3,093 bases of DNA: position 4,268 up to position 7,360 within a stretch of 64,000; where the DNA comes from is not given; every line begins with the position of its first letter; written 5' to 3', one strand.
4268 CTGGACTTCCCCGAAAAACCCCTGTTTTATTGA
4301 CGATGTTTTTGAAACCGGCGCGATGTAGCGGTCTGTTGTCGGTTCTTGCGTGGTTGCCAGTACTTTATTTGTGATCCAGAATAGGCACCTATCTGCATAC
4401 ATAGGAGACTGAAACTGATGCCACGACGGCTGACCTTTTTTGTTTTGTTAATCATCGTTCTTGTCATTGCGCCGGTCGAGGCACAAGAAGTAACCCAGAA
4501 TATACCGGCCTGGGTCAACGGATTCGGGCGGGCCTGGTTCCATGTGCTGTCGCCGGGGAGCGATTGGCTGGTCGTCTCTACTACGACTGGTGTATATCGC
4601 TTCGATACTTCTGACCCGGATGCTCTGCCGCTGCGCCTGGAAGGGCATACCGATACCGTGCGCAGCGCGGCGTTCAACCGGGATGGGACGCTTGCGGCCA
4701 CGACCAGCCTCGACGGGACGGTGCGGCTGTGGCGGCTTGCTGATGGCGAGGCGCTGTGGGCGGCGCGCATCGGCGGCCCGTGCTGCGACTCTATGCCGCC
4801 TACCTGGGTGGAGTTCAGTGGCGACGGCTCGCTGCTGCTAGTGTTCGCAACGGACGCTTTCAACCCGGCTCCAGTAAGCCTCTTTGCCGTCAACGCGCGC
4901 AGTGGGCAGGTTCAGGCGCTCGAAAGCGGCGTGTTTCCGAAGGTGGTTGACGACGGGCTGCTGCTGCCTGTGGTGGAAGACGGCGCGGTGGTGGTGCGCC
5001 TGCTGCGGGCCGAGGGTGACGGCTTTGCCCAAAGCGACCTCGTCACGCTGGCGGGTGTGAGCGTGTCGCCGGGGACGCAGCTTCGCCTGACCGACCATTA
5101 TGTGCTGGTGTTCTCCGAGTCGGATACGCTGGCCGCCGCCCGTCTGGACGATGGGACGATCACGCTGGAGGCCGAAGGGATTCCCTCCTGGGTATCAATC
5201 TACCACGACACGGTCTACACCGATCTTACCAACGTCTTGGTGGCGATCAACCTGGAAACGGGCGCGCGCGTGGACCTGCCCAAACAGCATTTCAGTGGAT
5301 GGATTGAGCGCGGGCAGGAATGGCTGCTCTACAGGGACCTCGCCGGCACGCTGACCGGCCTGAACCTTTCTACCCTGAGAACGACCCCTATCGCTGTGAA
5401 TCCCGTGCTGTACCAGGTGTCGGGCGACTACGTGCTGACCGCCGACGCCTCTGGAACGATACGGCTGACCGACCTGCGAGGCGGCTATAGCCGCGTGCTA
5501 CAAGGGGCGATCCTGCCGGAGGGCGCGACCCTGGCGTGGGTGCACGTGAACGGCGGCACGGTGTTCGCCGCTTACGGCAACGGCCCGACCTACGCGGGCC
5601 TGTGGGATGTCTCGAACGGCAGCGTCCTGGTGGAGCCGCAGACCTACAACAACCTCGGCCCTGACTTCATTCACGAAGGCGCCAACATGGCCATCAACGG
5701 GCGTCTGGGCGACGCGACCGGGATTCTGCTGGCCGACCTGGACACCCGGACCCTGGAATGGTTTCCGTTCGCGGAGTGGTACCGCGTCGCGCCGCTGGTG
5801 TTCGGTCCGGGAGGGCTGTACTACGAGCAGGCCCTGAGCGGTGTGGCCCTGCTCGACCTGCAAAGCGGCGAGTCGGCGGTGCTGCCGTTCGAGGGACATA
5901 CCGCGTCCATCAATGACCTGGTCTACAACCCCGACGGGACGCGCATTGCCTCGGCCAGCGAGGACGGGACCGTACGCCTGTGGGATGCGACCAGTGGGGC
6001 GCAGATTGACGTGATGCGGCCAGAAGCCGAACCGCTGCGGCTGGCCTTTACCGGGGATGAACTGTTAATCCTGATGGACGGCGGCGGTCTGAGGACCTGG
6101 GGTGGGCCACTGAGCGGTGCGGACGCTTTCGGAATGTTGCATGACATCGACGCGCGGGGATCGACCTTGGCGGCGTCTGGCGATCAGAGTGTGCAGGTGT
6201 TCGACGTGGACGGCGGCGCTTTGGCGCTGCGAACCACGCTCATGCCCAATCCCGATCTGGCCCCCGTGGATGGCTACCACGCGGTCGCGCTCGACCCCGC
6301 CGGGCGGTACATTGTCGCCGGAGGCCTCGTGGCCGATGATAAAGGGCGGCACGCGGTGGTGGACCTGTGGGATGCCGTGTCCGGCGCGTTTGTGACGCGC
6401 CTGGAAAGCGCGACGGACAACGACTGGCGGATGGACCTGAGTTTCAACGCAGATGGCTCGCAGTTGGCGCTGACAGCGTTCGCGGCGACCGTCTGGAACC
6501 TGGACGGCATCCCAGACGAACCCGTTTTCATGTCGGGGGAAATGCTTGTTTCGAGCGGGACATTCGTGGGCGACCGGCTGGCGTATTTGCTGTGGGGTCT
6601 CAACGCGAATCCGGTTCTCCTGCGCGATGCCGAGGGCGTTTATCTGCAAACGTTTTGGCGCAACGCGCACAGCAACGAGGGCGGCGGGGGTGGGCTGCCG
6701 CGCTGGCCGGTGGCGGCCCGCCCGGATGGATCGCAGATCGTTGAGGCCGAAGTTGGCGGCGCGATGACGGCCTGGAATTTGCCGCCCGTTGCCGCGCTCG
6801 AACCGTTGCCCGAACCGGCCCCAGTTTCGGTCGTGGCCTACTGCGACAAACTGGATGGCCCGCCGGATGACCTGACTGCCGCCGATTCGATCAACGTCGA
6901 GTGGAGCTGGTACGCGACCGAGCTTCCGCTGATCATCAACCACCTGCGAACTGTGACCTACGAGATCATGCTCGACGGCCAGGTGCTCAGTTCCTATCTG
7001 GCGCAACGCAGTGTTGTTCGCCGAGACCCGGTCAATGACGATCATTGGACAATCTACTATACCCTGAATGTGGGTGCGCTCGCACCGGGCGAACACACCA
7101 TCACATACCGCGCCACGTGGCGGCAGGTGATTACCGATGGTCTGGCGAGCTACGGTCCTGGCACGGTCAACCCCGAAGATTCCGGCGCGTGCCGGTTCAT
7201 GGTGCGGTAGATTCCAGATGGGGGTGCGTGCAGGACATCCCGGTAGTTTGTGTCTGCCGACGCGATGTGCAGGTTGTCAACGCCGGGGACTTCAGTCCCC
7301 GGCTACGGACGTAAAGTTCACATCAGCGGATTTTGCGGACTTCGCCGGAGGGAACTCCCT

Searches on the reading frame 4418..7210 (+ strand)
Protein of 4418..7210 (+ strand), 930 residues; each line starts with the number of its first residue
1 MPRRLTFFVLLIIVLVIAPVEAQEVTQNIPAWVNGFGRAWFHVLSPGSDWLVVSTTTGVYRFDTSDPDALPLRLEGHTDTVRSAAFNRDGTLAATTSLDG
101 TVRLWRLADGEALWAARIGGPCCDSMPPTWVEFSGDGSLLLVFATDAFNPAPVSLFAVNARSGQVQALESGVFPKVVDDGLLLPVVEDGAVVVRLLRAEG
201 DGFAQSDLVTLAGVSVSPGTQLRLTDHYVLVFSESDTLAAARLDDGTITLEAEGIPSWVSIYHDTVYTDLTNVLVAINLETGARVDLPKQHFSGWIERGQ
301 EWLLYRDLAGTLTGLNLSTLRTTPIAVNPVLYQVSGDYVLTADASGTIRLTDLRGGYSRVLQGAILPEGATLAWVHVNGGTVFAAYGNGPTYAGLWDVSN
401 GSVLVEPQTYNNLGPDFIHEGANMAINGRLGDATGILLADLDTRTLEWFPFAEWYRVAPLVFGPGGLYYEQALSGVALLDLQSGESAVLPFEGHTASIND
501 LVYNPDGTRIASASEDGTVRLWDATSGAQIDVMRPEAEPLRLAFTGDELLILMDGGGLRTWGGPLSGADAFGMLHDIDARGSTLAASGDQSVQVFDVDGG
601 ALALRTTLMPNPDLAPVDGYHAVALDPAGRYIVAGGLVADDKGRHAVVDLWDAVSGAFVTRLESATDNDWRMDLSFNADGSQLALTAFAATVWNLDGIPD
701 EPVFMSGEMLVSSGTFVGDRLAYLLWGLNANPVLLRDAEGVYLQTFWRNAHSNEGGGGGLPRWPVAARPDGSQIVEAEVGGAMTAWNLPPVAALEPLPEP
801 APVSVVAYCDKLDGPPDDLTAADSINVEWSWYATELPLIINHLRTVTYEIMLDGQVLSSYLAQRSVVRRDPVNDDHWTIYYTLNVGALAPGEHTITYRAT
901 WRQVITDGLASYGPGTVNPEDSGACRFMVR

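Call 64: search_protein_families(library=pfam, proteins=[window:4418-7210:+], max_evalue=0.00001)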
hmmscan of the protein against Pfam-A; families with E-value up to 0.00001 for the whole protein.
window:4418-7210:+ (930 aa): 17 families
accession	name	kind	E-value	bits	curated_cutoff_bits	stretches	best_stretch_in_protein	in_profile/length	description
PF00400.38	WD40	-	3.2e-24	84.7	27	2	491-523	7-39/39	WD domain, G-beta repeat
PF25174.1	Beta-prop_THOC3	-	1.5e-23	83.6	305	1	489-547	40-99/272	THOC3 beta-propeller domain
PF24814.1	WD40_Prp19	-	2.7e-17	63.1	320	0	476-530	31-84/281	Prp19 WD40 domain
PF25173.1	Beta-prop_WDR3_1st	-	4e-17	62.9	154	1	476-533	53-109/184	WDR3 first beta-propeller domain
PF25168.1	Beta-prop_WDR36-Utp21_2nd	-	2.4e-15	57.1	84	1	477-545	223-290/335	WDR36/Utp21 second beta-propeller domain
PF24817.1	WD40_WDHD1_1st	-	2e-14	53.9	109.9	1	485-530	118-163/291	WDHD1 first WD40 domain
PF25175.1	Beta-prop_WDR5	-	3.1e-13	50.1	250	0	73-145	131-199/296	WDR5 beta-propeller domain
PF24807.1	WD40_CDC20-Fz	-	4.8e-11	42.9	200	0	475-557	114-198/292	CDC20/Fizzy WD40 domain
PF23414.1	Beta-prop_EML_2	-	1.1e-10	41.8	90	0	490-528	76-114/266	Echinoderm microtubule-associated protein second beta-propeller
PF24805.1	EIF3I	-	3.9e-10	39.8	200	0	491-545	48-102/324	EIF3I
PF23869.1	Beta-prop_WDR75_1st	-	2.6e-09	37.2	45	0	484-531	24-72/292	WD repeat-containing protein 75 first beta-propeller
PF24796.1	WDR55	-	3.6e-09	36.5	200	0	45-111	16-86/296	WDR55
PF12894.13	ANAPC4_WD40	-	5e-08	33.5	22.9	0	492-538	35-81/91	Anaphase-promoting complex subunit 4 WD40 domain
PF16529.11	Ge1_WD40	-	8.1e-07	28.8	29.5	0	492-523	185-215/329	WD40 region of Ge1, enhancer of mRNA-decapping protein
PF23381.1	Beta-prop_IFT122_1st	-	8.1e-07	28.7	28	0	46-106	21-80/350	IFT122 first beta-propeller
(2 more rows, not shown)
